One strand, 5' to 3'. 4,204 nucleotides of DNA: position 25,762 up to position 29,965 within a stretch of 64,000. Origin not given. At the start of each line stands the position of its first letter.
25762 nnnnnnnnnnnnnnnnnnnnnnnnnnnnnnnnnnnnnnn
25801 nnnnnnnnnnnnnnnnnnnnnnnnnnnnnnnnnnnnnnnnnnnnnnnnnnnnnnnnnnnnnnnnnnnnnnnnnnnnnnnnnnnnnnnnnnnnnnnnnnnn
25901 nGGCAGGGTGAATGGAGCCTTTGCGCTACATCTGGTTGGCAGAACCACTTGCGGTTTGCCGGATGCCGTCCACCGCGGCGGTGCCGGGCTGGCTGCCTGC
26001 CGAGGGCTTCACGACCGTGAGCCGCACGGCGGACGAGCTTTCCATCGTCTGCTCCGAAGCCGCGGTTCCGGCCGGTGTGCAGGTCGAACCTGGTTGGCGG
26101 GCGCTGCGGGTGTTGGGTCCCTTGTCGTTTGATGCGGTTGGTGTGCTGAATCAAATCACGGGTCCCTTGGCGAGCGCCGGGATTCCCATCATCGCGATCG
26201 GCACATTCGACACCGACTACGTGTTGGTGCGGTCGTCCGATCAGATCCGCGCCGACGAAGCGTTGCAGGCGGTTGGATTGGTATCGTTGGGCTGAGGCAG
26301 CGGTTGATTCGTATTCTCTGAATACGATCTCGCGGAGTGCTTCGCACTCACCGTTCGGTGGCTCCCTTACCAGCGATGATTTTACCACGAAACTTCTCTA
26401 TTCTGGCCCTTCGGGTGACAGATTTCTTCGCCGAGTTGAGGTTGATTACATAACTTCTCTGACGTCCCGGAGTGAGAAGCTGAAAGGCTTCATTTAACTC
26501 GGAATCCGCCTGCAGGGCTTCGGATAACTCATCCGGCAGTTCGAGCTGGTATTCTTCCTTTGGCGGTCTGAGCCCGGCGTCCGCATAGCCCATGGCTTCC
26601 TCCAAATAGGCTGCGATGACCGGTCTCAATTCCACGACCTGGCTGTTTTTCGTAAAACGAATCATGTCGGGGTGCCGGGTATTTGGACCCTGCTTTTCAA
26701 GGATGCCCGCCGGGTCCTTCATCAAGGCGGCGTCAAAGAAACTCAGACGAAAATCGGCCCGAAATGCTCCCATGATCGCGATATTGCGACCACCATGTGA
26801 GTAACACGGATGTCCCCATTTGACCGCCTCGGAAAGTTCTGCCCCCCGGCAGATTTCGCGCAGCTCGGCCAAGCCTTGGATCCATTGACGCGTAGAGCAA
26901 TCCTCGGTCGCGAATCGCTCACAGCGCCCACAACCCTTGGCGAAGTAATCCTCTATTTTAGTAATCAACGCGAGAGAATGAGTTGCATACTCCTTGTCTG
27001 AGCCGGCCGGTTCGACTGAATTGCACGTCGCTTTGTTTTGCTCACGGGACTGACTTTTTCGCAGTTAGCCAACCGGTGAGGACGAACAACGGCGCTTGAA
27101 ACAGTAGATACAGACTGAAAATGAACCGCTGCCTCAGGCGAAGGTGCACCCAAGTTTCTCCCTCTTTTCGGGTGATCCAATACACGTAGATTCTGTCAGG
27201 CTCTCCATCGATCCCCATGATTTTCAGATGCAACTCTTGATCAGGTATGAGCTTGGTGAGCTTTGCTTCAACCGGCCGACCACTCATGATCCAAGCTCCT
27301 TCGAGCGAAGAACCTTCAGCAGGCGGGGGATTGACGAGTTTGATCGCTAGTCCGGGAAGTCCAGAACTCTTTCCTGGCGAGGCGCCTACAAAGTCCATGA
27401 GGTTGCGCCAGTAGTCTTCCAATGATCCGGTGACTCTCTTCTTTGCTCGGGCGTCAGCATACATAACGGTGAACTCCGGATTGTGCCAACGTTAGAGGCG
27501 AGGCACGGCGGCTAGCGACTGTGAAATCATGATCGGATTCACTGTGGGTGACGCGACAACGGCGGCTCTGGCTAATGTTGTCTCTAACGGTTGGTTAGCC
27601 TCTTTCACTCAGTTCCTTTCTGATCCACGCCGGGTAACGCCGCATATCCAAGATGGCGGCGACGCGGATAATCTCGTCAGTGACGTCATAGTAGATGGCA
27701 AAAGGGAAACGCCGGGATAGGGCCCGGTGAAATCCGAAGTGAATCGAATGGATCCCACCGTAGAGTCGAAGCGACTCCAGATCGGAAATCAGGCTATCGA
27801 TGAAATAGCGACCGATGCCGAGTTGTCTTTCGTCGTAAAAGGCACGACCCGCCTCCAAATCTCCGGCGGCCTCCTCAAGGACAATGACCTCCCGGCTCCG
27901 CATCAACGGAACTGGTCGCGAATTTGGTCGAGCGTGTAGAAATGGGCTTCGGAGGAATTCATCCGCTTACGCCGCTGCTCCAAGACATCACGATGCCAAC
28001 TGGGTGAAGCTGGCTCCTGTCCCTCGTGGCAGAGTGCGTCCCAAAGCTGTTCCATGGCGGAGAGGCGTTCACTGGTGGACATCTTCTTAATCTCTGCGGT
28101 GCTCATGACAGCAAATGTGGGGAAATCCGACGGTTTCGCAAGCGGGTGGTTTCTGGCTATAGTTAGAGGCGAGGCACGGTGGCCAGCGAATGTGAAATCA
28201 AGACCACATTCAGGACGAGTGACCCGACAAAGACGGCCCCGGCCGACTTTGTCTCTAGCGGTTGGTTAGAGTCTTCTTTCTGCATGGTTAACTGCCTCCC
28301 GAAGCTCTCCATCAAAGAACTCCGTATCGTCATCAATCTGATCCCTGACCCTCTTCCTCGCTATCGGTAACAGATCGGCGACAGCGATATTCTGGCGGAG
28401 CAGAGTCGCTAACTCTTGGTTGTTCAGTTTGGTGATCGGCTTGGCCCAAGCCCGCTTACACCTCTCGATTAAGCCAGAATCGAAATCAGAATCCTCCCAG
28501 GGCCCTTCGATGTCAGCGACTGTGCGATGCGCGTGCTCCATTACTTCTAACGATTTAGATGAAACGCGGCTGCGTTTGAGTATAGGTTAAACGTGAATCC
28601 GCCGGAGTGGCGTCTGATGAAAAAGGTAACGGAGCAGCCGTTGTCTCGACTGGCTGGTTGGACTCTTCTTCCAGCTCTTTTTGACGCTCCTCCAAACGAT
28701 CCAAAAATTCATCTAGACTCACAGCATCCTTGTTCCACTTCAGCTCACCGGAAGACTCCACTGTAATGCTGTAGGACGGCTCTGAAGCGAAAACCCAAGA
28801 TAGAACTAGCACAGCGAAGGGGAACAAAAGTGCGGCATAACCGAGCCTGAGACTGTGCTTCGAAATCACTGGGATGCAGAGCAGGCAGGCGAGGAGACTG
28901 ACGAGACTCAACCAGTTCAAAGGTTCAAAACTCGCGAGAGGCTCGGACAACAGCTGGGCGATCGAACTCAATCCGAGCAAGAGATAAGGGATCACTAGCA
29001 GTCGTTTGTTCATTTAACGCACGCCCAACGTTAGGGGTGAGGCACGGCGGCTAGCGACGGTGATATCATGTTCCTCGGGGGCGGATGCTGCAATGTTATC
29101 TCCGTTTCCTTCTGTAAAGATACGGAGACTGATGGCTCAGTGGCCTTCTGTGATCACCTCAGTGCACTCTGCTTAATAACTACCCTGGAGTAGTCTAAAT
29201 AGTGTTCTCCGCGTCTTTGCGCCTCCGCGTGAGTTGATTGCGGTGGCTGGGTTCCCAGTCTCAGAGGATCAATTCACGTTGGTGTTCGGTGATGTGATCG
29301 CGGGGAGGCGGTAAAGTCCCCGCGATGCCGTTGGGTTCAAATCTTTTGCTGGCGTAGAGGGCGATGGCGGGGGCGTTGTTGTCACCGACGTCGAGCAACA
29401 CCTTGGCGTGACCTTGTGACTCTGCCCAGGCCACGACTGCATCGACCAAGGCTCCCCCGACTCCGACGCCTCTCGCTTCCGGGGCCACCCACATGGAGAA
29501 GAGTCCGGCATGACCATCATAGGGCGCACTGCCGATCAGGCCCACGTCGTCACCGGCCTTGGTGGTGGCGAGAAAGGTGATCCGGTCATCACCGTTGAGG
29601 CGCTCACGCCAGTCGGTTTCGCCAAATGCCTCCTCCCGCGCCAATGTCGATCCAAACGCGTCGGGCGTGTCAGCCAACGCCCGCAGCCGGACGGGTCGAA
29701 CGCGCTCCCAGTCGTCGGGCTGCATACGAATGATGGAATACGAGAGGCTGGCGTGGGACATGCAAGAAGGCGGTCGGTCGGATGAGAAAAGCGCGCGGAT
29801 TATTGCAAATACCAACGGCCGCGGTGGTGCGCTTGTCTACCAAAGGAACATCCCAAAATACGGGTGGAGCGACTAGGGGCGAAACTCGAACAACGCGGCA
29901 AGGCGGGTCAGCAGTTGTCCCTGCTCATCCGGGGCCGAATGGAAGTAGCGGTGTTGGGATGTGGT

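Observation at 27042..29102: Integrase-less cassette array (CALIN-like) near hisS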

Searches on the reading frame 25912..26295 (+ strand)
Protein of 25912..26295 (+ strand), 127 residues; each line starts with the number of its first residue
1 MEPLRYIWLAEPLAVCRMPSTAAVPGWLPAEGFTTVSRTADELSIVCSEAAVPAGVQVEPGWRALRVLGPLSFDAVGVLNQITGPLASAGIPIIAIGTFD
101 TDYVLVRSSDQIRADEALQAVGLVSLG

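Call 11: search_protein_families(library=pfam, proteins=[window:25912-26295:+], max_evalue=0.01)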
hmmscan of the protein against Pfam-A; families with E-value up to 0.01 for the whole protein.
window:25912-26295:+ (127 aa): 3 families
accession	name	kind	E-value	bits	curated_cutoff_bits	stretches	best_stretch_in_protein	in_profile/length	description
PF13840.12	ACT_7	-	9.4e-17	61.1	27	1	58-119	2-64/65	ACT domain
PF21631.3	A9CJY8-like_N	-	9.6e-15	54.3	27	1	14-53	4-43/45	A9CJY8-like, N-terminal domain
PF01842.31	ACT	-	0.0047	17.1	27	1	74-120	9-60/66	ACT domain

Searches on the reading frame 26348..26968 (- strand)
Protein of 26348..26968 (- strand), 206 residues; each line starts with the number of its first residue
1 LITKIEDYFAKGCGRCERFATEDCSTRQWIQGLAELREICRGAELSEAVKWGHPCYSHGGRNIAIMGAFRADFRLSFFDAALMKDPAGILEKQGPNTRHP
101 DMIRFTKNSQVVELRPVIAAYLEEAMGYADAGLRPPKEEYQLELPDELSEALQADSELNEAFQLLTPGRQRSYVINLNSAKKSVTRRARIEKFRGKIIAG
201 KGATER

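Call 11: search_protein_families(library=pfam, proteins=[window:26348-26968:-], max_evalue=0.01)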
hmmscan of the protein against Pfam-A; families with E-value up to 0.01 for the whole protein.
window:26348-26968:- (206 aa): 2 families
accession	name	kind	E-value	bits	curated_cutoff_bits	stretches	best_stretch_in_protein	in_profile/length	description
PF13376.11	OmdA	-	2.6e-16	59.8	25.6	1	142-196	2-56/60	Bacteriocin-protection, YdeI or OmpD-Associated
PF08818.16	DUF1801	-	1.5e-13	51.4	27.2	1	31-126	3-85/85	Domain of unknown function (DU1801)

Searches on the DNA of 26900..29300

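Call 63: search_rna_families(source=window, start=26900, end=29300, threshold=evalue, max_evalue=1)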
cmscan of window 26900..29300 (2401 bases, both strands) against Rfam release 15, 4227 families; matches with E-value up to 1: 2.
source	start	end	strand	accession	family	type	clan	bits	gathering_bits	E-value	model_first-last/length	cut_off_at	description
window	27239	27294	-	RF01134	sR30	Gene; snRNA; snoRNA; CD-box;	-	17.7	38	0.2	1-57/57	no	Small nucleolar RNA sR30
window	28329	28354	-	RF03092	Ocean-VII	Gene; sRNA;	-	14.7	53.5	0.57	1-41/41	no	Ocean-VII RNA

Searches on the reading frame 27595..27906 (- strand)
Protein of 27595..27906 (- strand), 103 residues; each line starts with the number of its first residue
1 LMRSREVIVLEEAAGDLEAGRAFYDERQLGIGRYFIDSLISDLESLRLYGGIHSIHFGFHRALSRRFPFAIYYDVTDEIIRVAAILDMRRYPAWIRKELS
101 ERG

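Call 11: search_protein_families(library=pfam, proteins=[window:27595-27906:-], max_evalue=0.01)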
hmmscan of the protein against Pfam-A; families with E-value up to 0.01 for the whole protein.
window:27595-27906:- (103 aa): 0 families

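Call 42: search_protein_families(library=ncbifam, proteins=[window:27595-27906:-], max_evalue=0.1)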
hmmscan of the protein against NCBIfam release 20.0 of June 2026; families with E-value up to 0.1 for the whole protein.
window:27595-27906:- (103 aa): 0 families

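Call 43: search_solved_structures(query=window:27595-27906:-, max_evalue=1)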
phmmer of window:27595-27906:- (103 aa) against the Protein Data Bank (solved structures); distinct sequences matched with E-value up to 1: 1.
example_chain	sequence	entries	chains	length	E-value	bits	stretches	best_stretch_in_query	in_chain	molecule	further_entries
4jhn_A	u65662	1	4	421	0.83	13.6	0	43-99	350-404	X-linked retinitis pigmentosa GTPase regulator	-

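Call 44: search_protein_families(library=pfam, proteins=[window:27595-27906:-], max_evalue=10)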
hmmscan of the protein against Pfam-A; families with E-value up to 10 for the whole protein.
window:27595-27906:- (103 aa): 0 families

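Call 45: find_homologous_proteins(query=window:27595-27906:-)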
Query window:27595-27906:- (103 aa): 271 proteins with E <= 0.001 among 272 candidates; the best 120 are listed.
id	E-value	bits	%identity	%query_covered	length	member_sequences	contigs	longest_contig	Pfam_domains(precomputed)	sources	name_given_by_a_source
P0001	1.5e-59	217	100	99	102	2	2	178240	-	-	-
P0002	2.0e-50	187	83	99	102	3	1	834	-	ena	-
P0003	2.4e-49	184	84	99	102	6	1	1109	-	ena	-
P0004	6.7e-49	182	83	100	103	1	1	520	-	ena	-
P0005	1.8e-48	181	82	99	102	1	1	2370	-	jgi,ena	-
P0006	3.7e-47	177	82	99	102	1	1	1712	-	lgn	-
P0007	4.5e-47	177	80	99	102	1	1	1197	-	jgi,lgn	jgi:hypothetical protein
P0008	1.1e-46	175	79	99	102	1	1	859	-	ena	-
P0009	2.3e-46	174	79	99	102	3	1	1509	-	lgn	-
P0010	7.0e-46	173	78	99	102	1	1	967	-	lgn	-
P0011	9.1e-46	172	79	98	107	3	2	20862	-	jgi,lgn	-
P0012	1.1e-45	172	79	99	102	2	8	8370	-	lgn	-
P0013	1.1e-44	169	77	99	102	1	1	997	-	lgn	-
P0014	1.9e-44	168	77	99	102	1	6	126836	-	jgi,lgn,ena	-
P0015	2.1e-44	168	74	98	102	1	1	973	-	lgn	-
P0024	6.5e-43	163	74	98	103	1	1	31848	-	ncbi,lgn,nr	ncbi:MAG TPA: type II toxin-antitoxin system RelE/ParE family toxin [Opitutaceae bacterium]|nr:type 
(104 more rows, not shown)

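Call 54: find_encoding_contigs(protein=P0014, flank=4000, max_places=4)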
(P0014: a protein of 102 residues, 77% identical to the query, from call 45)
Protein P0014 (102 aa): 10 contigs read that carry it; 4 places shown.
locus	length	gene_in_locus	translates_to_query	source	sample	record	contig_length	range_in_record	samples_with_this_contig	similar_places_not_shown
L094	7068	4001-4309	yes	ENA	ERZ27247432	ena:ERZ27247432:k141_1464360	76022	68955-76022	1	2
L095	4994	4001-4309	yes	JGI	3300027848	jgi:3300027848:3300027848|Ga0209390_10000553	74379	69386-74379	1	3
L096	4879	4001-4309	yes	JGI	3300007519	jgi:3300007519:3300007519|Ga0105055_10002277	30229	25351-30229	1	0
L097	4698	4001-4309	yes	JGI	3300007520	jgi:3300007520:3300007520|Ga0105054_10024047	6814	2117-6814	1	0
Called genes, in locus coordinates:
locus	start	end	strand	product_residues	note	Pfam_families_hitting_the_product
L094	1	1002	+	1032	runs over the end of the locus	PF13442:Cytochrome_CBB3 (faint), PF07635:PSCyt1, PF07583:PSCyt2, PF07587:PSD1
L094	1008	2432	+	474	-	PF07394:DUF1501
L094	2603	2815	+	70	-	-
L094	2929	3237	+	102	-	-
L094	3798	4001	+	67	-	PF09720:Unstab_antitox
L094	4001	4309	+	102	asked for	-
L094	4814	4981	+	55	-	PF09720:Unstab_antitox (weak)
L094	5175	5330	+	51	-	-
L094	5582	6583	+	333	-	PF04055:Radical_SAM, PF13186:SPASM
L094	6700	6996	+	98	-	PF13384:HTH_23 (weak), PF13518:HTH_28, PF13011:LZ_Tnp_IS481, PF13551:HTH_29 (weak), PF26109:WHD_BrxR (weak), PF13565:HTH_32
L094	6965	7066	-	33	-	?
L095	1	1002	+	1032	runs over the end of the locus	PF13442:Cytochrome_CBB3 (faint), PF07635:PSCyt1, PF07583:PSCyt2, PF07587:PSD1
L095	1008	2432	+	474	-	PF07394:DUF1501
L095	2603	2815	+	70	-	-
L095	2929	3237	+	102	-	-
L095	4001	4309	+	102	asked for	-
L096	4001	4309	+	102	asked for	-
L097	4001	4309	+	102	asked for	-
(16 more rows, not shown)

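Call 55: find_encoding_contigs(protein=P0024, flank=4000, max_places=3)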
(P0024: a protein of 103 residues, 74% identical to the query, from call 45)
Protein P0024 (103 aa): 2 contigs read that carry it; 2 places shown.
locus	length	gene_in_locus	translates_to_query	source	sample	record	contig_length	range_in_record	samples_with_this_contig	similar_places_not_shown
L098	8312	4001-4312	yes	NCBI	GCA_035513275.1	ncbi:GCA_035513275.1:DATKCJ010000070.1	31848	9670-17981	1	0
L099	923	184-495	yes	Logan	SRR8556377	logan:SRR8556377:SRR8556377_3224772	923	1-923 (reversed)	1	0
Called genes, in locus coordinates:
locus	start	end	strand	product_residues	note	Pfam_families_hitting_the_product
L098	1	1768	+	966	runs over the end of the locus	PF13174:TPR_6 (faint), PF13525:YfiO (faint), PF07719:TPR_2 (faint), PF09976:TPR_21 (faint), PF13428:TPR_14 (faint), PF14559:TPR_19 (faint), PF13432:TPR_16 (weak), PF13424:TPR_12 (weak), +5 more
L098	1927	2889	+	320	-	-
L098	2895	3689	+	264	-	PF01618:MotA_ExbB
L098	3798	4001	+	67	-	PF09720:Unstab_antitox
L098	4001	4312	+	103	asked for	-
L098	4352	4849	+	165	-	PF00583:Acetyltransf_1, PF13673:Acetyltransf_10, PF13508:Acetyltransf_7, PF08445:FR47 (weak)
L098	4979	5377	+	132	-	-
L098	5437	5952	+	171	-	-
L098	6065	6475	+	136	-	-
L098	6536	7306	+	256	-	PF06283:ThuA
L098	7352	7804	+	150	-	PF06961:DUF1294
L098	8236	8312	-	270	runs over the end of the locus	PF01261:AP_endonuc_2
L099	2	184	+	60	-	?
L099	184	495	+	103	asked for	-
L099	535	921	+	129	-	?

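Call 57: find_encoding_contigs(protein=P0005, flank=3000, max_places=3)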
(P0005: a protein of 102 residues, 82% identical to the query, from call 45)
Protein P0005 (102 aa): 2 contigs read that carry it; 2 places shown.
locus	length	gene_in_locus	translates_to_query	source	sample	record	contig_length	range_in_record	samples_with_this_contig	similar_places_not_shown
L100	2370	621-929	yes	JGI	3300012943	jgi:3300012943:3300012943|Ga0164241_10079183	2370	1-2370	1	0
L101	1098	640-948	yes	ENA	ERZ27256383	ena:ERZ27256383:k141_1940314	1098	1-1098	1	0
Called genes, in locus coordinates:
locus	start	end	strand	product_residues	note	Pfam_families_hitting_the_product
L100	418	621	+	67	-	PF09720:Unstab_antitox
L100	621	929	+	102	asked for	-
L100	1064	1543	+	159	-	-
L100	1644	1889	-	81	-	-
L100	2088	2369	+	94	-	?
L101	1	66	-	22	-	?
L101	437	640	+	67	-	PF09720:Unstab_antitox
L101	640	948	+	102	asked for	-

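Call 58: find_encoding_contigs(protein=P0011, flank=5000, max_places=3)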
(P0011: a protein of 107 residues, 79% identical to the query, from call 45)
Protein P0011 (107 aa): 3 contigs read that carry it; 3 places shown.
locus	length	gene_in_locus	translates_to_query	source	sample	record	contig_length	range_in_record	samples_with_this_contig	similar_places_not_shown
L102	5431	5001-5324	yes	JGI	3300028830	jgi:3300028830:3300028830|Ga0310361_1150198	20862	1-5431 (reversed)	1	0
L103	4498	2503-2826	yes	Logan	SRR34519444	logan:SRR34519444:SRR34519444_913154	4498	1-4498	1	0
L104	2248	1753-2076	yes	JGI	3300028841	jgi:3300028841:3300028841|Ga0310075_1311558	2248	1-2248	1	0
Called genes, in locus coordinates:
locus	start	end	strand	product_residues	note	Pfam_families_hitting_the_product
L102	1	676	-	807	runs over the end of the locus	PF19335:HMBD, PF00122:E1-E2_ATPase, PF00702:Hydrolase, PF08282:Hydrolase_3 (faint)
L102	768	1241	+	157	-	PF07883:Cupin_2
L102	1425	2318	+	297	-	PF00892:EamA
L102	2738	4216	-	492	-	PF00331:Glyco_hydro_10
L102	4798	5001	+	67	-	PF09720:Unstab_antitox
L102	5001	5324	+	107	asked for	-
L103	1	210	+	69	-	?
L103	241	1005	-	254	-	PF00331:Glyco_hydro_10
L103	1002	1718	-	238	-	-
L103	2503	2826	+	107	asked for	-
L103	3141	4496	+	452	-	?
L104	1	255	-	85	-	?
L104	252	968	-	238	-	-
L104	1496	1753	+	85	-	PF09720:Unstab_antitox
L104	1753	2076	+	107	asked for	-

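Call 59: find_encoding_contigs(protein=P0012, flank=4000, max_places=4)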
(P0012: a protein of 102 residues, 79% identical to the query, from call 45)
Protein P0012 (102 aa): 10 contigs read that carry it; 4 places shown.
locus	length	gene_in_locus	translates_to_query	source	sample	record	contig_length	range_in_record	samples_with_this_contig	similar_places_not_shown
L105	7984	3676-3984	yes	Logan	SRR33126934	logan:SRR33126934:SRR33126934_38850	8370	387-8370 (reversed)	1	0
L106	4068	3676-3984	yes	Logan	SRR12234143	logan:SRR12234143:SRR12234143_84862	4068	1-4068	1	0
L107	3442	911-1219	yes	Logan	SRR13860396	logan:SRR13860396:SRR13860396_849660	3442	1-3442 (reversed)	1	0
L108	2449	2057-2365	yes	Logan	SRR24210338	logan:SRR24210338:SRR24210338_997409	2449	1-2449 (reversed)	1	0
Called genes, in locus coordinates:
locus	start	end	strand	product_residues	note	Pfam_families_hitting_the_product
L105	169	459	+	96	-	PF14106:DUF4279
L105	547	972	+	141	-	PF03544:TonB_C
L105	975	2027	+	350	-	PF01548:DEDD_Tnp_IS110, PF02371:Transposase_20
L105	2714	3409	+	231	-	-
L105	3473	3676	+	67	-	PF09720:Unstab_antitox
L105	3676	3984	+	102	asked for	-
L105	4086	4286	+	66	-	-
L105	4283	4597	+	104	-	PF05016:ParE_toxin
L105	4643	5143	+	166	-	PF13527:Acetyltransf_9, PF00583:Acetyltransf_1, PF13508:Acetyltransf_7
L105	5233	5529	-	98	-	-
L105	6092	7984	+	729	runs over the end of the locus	-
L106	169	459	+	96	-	PF14106:DUF4279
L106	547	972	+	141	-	PF03544:TonB_C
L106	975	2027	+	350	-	PF01548:DEDD_Tnp_IS110, PF02371:Transposase_20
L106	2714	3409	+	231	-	-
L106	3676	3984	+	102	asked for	-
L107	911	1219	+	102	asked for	-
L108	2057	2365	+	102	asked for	-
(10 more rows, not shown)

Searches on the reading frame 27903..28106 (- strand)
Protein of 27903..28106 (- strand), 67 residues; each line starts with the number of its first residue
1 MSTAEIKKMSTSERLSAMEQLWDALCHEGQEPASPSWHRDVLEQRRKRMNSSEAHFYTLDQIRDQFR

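Call 11: search_protein_families(library=pfam, proteins=[window:27903-28106:-], max_evalue=0.01)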
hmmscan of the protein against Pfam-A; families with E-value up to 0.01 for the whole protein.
window:27903-28106:- (67 aa): 1 family
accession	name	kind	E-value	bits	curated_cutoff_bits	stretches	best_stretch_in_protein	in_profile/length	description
PF09720.15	Unstab_antitox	-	9.2e-13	48.5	23.3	1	8-61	1-53/54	Putative addiction module component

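Call 42: search_protein_families(library=ncbifam, proteins=[window:27903-28106:-], max_evalue=0.1)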
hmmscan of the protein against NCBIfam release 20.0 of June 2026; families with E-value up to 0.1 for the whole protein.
window:27903-28106:- (67 aa): 1 family
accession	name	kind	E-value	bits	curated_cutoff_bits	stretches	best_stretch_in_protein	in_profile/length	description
TIGR02574.1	stabl_TIGR02574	hypoth_equivalog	0.0017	18.3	31.9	1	5-66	1-62/65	putative addiction module component, TIGR02574 family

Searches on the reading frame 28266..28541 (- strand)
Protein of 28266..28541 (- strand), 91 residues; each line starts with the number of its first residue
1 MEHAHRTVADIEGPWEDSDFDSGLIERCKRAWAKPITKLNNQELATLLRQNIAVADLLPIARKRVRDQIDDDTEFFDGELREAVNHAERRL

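Call 11: search_protein_families(library=pfam, proteins=[window:28266-28541:-], max_evalue=0.01)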
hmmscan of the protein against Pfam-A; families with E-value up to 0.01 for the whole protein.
window:28266-28541:- (91 aa): 1 family
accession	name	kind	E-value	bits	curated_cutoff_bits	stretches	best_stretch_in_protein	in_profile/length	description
PF18616.6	CdiI_3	-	5.1e-08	33.2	28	1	17-88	10-81/95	CDI immunity proteins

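Call 42: search_protein_families(library=ncbifam, proteins=[window:28266-28541:-], max_evalue=0.1)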
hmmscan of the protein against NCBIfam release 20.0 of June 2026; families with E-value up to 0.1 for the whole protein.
window:28266-28541:- (91 aa): 0 families

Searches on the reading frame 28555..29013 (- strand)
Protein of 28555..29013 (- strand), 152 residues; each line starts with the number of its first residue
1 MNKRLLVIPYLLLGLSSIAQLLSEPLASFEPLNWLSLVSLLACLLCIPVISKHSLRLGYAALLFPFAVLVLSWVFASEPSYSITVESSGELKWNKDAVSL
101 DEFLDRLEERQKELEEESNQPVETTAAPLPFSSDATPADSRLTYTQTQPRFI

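Call 11: search_protein_families(library=pfam, proteins=[window:28555-29013:-], max_evalue=0.01)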
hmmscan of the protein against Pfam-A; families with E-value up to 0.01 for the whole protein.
window:28555-29013:- (152 aa): 0 families

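Call 42: search_protein_families(library=ncbifam, proteins=[window:28555-29013:-], max_evalue=0.1)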
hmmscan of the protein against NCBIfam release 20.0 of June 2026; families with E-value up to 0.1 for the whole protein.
window:28555-29013:- (152 aa): 0 families

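Call 44: search_protein_families(library=pfam, proteins=[window:28555-29013:-], max_evalue=10)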
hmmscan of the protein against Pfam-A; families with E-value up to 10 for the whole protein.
window:28555-29013:- (152 aa): 5 families
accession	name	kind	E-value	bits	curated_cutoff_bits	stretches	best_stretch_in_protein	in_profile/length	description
PF13567.11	DUF4131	-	0.026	14.6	31.6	1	30-80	3-55/165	Domain of unknown function (DUF4131)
PF13493.11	DUF4118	-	0.042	14.1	28.4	1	37-85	6-52/107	Domain of unknown function (DUF4118)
PF03772.21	Competence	-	0.075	12.8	23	1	14-75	158-217/270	Competence protein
PF06743.20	FAST_1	-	0.077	13.3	27.4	1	16-48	23-55/72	FAST kinase-like protein, subdomain 1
PF02472.21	ExbD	-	0.25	11.8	25.4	1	77-117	51-91/128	Biopolymer transport protein ExbD/TolR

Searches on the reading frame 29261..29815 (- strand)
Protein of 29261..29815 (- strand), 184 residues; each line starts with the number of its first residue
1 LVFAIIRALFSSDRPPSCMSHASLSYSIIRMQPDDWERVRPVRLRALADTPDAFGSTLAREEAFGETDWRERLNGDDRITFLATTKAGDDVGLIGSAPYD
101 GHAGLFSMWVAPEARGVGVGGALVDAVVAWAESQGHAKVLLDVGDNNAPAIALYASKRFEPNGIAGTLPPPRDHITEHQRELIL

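Call 11: search_protein_families(library=pfam, proteins=[window:29261-29815:-], max_evalue=0.01)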
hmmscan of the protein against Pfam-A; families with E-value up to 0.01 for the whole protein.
window:29261-29815:- (184 aa): 7 families
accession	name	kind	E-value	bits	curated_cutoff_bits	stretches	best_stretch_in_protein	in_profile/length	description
PF00583.31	Acetyltransf_1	-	7.5e-15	55.7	20.7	1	67-155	19-112/116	Acetyltransferase (GNAT) family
PF13508.13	Acetyltransf_7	-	2.5e-09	37.8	27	1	80-157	5-80/84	Acetyltransferase (GNAT) domain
PF08445.16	FR47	-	6.1e-05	23.4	22.1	1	103-156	22-74/86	FR47-like protein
PF13302.13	Acetyltransf_3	-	8.2e-05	23.8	25.4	1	32-154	8-132/138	Acetyltransferase (GNAT) domain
PF24553.2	Rv0428c_C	-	0.00026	21.2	27.2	1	93-157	149-213/224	Probable histone acetyltransferase Rv0428c C-terminal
PF14542.12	Acetyltransf_CG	-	0.00065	20.2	30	1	102-136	24-58/80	GCN5-related N-acetyl-transferase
PF13673.13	Acetyltransf_10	-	0.00091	19.7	23.6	1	66-145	19-94/128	Acetyltransferase (GNAT) domain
